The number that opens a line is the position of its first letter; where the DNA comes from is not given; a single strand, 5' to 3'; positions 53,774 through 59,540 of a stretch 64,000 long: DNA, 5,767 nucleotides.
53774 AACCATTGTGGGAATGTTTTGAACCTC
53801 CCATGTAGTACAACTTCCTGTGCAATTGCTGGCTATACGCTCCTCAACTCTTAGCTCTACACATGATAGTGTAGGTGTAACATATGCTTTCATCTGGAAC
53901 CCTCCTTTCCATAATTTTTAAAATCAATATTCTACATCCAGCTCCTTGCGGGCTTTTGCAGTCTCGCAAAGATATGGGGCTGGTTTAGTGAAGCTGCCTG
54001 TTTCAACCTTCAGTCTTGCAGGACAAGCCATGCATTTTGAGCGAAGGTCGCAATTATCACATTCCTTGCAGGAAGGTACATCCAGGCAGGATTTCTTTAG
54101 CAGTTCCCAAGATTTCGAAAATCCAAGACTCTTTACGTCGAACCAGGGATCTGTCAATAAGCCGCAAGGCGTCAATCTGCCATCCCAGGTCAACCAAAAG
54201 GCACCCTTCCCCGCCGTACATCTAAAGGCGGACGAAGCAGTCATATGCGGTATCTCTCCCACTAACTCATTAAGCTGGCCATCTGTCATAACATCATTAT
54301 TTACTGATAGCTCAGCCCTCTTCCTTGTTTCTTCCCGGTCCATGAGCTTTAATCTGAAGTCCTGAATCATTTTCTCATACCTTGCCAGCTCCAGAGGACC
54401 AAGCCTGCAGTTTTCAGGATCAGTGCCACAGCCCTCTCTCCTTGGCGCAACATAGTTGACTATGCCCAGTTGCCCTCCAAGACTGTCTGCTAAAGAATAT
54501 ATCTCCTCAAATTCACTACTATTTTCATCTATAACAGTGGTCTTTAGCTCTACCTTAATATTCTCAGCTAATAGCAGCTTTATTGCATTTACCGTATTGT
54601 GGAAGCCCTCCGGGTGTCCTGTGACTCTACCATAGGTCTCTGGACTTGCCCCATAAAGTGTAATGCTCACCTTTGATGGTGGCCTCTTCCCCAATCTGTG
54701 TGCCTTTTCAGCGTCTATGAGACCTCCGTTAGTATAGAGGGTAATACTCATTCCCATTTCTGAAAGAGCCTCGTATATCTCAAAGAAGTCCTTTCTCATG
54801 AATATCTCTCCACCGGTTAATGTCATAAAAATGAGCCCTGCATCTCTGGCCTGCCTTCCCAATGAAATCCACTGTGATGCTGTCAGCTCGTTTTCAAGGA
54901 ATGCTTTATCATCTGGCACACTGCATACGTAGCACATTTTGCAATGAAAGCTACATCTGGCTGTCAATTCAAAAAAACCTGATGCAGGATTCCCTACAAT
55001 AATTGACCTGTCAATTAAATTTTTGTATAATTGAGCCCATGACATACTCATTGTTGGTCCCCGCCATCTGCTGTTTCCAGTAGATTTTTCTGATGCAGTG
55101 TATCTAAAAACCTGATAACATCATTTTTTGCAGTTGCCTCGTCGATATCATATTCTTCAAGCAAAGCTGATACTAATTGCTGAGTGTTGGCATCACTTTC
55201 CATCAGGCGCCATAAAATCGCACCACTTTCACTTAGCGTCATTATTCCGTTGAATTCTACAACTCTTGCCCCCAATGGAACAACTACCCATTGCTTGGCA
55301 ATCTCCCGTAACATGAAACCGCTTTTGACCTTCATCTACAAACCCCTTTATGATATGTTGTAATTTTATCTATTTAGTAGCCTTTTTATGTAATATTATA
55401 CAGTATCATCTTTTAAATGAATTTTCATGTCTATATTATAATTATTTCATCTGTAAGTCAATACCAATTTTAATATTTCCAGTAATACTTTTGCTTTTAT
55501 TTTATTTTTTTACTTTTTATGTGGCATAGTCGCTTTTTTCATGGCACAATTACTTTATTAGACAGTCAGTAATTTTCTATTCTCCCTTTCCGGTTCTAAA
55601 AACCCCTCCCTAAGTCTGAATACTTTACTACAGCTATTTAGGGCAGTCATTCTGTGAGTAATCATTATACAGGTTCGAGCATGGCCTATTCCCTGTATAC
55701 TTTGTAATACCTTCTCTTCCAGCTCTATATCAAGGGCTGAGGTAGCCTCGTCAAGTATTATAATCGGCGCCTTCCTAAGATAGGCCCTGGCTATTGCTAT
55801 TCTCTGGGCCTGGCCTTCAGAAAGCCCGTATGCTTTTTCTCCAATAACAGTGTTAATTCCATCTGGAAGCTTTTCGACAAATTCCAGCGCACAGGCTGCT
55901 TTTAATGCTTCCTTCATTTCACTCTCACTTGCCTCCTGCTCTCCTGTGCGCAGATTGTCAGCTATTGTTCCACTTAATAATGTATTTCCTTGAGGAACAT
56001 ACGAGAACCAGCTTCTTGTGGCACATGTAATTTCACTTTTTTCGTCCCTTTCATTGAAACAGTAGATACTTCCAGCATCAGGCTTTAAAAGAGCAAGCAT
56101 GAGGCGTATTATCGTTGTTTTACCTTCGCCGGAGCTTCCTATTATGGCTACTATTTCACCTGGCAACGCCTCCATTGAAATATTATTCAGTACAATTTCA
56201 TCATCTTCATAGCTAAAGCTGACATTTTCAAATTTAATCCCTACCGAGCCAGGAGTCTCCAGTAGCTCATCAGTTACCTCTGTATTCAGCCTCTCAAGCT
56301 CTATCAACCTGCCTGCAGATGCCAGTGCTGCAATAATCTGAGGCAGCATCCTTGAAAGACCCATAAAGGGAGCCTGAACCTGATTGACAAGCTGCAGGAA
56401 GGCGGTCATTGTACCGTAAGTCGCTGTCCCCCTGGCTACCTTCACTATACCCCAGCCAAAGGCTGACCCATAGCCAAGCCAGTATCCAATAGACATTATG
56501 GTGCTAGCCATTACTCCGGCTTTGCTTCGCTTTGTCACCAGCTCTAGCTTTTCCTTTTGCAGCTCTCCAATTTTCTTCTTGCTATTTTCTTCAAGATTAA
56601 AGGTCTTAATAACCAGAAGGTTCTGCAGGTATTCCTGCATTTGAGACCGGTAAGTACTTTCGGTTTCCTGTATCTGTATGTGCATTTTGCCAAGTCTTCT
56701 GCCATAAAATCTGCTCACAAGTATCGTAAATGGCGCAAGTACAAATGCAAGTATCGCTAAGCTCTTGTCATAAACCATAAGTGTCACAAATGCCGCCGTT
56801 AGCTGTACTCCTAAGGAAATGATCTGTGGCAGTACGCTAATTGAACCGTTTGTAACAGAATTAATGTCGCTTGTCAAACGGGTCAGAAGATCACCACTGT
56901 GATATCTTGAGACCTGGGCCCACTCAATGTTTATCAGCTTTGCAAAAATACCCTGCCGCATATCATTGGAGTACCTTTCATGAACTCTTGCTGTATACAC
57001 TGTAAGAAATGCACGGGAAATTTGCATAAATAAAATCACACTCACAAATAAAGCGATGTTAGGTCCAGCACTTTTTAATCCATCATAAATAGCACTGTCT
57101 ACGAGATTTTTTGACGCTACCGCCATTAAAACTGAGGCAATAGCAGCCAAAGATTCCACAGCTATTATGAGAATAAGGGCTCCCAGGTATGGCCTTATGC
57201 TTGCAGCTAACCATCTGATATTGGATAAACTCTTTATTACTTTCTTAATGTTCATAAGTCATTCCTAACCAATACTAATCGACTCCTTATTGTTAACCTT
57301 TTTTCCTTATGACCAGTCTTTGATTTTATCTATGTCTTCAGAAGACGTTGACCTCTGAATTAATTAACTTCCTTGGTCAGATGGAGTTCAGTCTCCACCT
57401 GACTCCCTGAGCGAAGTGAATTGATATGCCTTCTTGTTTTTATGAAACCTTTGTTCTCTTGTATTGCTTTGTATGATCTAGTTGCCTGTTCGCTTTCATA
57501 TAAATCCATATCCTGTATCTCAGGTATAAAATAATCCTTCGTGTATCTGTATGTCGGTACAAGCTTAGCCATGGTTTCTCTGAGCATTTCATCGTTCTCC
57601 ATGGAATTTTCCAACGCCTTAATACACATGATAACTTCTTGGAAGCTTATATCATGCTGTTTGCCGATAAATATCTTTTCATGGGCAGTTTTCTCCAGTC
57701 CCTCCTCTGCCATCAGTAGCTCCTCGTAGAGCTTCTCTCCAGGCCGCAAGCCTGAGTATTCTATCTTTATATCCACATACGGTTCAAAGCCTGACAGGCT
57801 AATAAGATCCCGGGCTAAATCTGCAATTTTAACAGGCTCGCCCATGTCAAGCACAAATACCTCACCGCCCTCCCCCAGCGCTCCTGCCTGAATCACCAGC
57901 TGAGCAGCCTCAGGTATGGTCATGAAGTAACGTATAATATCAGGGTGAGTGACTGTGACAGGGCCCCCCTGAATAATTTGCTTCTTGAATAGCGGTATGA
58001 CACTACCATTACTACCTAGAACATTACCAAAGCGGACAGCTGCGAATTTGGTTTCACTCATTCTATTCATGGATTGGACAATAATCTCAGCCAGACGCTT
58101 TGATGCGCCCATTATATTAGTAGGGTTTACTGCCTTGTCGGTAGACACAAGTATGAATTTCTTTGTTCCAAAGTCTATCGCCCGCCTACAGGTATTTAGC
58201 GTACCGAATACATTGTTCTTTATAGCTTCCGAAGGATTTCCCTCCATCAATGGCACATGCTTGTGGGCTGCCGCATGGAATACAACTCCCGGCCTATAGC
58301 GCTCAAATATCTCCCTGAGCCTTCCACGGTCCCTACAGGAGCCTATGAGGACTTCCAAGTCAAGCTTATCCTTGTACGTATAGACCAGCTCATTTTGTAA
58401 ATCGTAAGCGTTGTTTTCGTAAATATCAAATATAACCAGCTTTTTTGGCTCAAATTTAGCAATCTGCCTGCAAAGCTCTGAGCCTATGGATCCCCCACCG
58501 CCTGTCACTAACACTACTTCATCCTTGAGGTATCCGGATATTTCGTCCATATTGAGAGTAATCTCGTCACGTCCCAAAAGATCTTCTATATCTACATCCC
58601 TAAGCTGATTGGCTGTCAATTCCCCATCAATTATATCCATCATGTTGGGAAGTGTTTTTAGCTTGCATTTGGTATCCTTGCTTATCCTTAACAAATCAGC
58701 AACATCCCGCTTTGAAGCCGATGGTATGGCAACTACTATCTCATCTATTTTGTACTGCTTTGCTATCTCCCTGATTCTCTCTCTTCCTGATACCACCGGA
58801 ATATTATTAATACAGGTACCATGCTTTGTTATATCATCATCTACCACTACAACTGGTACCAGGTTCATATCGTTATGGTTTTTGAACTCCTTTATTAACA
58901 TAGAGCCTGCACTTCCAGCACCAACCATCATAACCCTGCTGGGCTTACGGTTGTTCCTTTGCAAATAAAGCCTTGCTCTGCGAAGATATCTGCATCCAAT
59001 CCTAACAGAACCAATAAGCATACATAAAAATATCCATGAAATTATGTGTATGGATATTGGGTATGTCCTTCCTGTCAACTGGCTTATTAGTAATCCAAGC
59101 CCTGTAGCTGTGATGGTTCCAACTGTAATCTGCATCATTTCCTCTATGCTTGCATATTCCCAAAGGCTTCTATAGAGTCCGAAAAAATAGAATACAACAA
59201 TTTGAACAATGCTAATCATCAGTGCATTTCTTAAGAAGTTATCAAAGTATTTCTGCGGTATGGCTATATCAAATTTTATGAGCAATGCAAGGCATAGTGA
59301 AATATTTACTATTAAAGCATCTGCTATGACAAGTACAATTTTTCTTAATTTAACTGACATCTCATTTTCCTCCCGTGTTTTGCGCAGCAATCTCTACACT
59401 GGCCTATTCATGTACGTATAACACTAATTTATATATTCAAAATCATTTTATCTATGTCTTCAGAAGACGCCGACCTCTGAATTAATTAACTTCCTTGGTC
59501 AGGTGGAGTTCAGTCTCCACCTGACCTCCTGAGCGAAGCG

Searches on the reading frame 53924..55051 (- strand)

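Call 9: search_protein_families(library=pfam, proteins=[window:53924-55051:-])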
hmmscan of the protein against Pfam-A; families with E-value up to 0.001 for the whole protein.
window:53924-55051:- (375 aa): 1 family
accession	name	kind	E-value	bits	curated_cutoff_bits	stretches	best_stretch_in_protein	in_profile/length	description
PF04055.27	Radical_SAM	-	3.5e-19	70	29.5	1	28-187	2-165/166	Radical SAM superfamily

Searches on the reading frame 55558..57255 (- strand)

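Call 9: search_protein_families(library=pfam, proteins=[window:55558-57255:-])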
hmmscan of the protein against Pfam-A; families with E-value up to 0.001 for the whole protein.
window:55558-57255:- (565 aa): 5 families
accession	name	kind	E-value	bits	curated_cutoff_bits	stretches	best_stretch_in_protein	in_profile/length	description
PF00005.33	ABC_tran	-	1.7e-27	97.2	25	1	356-506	1-137/137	ABC transporter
PF00664.28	ABC_membrane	-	2.6e-27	96.6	28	1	27-297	1-274/274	ABC transporter transmembrane region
PF02463.25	SMC_N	-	2.2e-06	27.7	40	1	193-548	111-211/220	RecF/RecN/SMC N terminal domain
PF06472.20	ABC_membrane_2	-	0.00042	20.2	24.4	0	25-208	15-202/269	ABC transporter transmembrane region 2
PF13245.12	AAA_19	-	0.00098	19.7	25.1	0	362-405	7-42/134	AAA domain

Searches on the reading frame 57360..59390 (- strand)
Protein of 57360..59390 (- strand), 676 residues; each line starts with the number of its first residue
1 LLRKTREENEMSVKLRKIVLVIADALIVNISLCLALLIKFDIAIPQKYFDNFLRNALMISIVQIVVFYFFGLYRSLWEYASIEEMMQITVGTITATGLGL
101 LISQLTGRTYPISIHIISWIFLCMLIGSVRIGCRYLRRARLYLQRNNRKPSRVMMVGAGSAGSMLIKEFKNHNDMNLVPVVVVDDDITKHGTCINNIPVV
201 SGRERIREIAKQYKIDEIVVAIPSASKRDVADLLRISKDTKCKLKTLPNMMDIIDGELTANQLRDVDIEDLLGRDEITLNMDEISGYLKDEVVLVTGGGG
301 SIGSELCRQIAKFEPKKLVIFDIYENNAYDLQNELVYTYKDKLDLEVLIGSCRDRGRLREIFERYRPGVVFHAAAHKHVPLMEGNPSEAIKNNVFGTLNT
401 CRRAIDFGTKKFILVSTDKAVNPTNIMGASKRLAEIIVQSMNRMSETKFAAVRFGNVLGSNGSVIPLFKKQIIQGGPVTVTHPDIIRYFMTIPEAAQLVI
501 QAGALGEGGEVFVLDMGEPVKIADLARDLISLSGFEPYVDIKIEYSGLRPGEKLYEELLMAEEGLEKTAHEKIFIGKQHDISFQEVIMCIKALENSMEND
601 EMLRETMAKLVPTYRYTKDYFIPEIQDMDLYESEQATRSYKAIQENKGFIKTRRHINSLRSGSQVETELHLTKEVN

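Call 9: search_protein_families(library=pfam, proteins=[window:57360-59390:-])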
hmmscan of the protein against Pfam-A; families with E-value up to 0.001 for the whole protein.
window:57360-59390:- (676 aa): 10 families
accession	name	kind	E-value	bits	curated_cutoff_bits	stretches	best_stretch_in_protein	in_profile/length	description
PF02719.21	Polysacc_synt_2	-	1.6e-123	412.1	20.2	1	293-576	1-291/293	Polysaccharide biosynthesis protein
PF01370.27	Epimerase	-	1.1e-22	81.1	20.9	1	293-509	1-234/240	NAD dependent epimerase/dehydratase family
PF16363.11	GDP_Man_Dehyd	-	2e-13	51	27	1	294-418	1-130/332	GDP-mannose 4,6 dehydratase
PF13727.12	CoA_binding_3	-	1.3e-11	45.2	25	1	70-245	3-172/175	CoA-binding domain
PF04321.23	RmlD_sub_bind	-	1.6e-09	37.7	27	1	293-463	3-157/287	RmlD substrate binding domain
PF01073.25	3Beta_HSD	-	3e-08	33.5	22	1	294-451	1-153/280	3-beta hydroxysteroid dehydrogenase/isomerase family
PF02254.24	TrkA_N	-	4.3e-05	24.2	23.8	0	153-221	1-66/116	TrkA-N domain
PF07993.18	NAD_binding_4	-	7.9e-05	22.4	20.1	0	369-424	91-143/258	Male sterility protein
PF02629.25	CoA_binding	-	0.00031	21.9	22.3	0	149-232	2-81/97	CoA binding domain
PF01408.29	GFO_IDH_MocA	-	0.00086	20.4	24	0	152-231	2-79/120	Oxidoreductase family, NAD-binding Rossmann fold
